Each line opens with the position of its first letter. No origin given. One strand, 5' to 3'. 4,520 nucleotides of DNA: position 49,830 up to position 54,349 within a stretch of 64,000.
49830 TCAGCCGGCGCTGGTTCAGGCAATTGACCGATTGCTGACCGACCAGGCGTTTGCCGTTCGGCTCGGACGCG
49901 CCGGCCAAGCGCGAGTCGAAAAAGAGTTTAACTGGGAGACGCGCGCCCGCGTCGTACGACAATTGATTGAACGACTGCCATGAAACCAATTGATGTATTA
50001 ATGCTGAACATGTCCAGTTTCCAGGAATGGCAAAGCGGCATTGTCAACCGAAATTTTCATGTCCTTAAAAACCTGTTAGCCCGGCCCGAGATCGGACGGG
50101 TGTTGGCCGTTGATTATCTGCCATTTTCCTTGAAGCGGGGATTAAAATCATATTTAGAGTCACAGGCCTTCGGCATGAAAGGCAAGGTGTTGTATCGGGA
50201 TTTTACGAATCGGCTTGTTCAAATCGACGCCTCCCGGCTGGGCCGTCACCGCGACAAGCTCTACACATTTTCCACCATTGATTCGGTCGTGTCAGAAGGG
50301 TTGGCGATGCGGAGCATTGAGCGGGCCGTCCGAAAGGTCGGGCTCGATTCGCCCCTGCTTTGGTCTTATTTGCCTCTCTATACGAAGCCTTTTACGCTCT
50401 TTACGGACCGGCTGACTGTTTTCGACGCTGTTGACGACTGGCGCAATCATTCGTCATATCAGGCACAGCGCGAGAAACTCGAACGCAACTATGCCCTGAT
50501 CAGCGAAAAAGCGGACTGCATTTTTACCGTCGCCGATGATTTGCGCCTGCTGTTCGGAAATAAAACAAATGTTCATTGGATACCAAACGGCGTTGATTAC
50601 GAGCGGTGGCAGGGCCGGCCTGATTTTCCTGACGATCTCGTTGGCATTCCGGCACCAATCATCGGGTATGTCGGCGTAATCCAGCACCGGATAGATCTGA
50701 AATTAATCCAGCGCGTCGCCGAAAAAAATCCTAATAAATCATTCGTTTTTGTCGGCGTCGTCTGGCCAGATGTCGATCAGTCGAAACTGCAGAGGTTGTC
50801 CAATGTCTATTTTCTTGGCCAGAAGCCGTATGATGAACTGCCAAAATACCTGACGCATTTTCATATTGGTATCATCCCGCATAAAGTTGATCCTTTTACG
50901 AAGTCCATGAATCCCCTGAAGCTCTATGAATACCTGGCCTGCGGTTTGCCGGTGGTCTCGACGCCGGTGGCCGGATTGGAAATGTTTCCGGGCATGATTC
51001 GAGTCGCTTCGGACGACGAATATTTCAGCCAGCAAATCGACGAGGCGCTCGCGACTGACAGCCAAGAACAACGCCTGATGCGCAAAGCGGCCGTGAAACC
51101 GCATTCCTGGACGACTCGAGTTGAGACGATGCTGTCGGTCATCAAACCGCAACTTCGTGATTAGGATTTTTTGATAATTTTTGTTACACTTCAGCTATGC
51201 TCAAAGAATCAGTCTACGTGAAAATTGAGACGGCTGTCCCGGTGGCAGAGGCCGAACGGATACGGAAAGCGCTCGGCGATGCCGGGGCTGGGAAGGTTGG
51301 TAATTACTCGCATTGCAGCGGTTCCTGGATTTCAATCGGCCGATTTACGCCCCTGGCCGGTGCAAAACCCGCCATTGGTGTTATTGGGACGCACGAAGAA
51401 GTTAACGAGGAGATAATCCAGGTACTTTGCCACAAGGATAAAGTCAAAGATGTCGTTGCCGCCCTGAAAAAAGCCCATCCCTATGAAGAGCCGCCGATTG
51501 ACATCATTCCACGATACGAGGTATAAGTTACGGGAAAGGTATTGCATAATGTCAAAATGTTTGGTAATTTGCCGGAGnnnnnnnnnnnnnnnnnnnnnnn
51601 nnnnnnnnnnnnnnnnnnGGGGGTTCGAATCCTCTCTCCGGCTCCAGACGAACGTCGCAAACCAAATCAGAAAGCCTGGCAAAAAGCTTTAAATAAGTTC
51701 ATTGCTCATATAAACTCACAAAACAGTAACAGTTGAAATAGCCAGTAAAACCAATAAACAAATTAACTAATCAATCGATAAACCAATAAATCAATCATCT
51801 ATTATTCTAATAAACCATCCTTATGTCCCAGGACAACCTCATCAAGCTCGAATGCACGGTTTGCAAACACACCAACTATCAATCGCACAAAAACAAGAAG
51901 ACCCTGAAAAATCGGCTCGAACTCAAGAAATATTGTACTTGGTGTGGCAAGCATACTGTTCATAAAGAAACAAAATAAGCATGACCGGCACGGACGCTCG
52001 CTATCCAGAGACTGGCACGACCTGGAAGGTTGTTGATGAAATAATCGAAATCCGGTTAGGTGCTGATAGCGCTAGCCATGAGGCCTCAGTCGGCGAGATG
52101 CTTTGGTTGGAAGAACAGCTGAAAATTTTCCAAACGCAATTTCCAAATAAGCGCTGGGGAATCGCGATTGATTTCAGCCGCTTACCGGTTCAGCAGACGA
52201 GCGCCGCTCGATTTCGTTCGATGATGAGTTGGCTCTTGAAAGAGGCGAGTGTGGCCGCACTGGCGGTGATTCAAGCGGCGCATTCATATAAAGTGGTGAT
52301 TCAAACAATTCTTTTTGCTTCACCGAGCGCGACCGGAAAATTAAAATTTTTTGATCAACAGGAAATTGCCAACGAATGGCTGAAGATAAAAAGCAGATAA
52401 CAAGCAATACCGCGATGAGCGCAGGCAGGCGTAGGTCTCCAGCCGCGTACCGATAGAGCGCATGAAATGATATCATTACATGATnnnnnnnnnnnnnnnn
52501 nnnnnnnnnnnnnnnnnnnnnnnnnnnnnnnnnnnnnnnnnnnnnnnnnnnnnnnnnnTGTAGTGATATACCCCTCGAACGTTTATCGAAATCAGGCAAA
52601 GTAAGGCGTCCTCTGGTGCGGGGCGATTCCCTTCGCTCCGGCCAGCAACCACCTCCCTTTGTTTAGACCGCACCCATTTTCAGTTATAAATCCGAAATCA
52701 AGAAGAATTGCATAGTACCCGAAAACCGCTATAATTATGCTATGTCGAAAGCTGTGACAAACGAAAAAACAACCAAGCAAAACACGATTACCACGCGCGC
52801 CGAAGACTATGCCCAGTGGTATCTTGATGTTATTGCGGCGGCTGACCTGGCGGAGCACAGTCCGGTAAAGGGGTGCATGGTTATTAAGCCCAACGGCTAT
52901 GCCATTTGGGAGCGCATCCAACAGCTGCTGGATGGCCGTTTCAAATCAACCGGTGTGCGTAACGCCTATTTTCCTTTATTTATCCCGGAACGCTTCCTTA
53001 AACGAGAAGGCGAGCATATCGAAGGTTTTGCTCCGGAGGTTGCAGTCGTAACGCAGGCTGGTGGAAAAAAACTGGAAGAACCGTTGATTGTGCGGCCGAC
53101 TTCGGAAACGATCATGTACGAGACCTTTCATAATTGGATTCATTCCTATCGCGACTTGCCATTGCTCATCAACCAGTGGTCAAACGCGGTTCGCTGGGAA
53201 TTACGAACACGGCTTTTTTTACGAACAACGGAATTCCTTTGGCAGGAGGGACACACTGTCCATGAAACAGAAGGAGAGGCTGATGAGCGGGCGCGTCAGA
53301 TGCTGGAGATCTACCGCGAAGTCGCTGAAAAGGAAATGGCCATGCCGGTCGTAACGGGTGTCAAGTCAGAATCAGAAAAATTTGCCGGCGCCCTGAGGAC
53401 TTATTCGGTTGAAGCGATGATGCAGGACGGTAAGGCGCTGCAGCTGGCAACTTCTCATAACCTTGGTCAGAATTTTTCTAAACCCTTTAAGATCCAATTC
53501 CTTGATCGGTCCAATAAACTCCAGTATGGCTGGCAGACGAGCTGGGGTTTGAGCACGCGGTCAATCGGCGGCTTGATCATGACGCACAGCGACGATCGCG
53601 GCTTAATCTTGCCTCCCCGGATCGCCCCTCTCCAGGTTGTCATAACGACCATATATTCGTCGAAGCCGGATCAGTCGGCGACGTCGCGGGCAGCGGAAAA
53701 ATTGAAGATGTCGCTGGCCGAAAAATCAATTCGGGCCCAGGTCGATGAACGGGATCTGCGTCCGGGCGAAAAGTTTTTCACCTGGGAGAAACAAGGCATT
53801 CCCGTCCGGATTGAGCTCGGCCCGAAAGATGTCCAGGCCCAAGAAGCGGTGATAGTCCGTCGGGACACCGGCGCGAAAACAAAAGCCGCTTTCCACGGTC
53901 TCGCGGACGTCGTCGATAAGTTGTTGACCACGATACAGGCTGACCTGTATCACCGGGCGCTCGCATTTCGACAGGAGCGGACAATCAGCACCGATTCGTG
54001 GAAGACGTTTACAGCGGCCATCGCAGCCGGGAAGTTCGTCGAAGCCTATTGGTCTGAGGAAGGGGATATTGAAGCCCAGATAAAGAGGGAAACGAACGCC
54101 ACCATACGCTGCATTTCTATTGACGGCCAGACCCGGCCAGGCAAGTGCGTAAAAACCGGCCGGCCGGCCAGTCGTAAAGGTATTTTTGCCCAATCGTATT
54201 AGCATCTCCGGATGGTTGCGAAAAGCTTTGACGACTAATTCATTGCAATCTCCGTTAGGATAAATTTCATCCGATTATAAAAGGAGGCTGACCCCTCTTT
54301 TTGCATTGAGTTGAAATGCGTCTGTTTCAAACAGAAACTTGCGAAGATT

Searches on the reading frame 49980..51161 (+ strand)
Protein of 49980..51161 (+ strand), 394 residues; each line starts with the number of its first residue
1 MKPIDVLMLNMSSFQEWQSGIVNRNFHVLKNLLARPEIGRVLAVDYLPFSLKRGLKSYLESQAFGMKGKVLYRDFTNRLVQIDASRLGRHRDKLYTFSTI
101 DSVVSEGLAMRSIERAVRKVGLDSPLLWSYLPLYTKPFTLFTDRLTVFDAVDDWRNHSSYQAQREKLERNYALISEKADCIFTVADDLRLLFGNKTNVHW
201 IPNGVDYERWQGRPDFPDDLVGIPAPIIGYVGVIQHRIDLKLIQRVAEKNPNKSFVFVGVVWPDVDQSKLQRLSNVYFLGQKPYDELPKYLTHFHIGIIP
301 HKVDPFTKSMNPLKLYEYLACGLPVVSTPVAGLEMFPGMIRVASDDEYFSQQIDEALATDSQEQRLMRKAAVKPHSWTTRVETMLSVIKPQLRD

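Call 30: search_protein_families(library=pfam, proteins=[window:49980-51161:+], max_evalue=0.001)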
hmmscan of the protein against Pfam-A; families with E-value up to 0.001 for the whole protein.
window:49980-51161:+ (394 aa): 3 families
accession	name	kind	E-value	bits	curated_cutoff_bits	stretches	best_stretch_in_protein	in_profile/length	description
PF13524.12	Glyco_trans_1_2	-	3.7e-13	50.1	25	1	242-385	5-143/144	Glycosyl transferase-like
PF13692.12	Glyco_trans_1_4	-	3.3e-11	44.1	27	1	226-357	2-140/142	Glycosyl transferases group 1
PF00534.26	Glycos_transf_1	-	5.7e-09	36.2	26.4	1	226-364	16-163/172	Glycosyl transferases group 1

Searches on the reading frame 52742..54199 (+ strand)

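Call 30: search_protein_families(library=pfam, proteins=[window:52742-54199:+], max_evalue=0.001)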
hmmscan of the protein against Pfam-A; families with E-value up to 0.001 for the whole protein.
window:52742-54199:+ (486 aa): 3 families
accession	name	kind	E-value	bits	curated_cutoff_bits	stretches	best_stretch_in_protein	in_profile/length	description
PF00587.30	tRNA-synt_2b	-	1e-17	65.2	29.3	1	111-275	7-172/179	tRNA synthetase class II core domain (G, H, P, S and T)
PF09180.16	ProRS-C_1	-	3.2e-16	59.6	31.5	1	420-486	1-71/71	Prolyl-tRNA synthetase, C-terminal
PF03129.25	HGTP_anticodon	-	9.7e-15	55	21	1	298-393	1-93/94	Anticodon binding domain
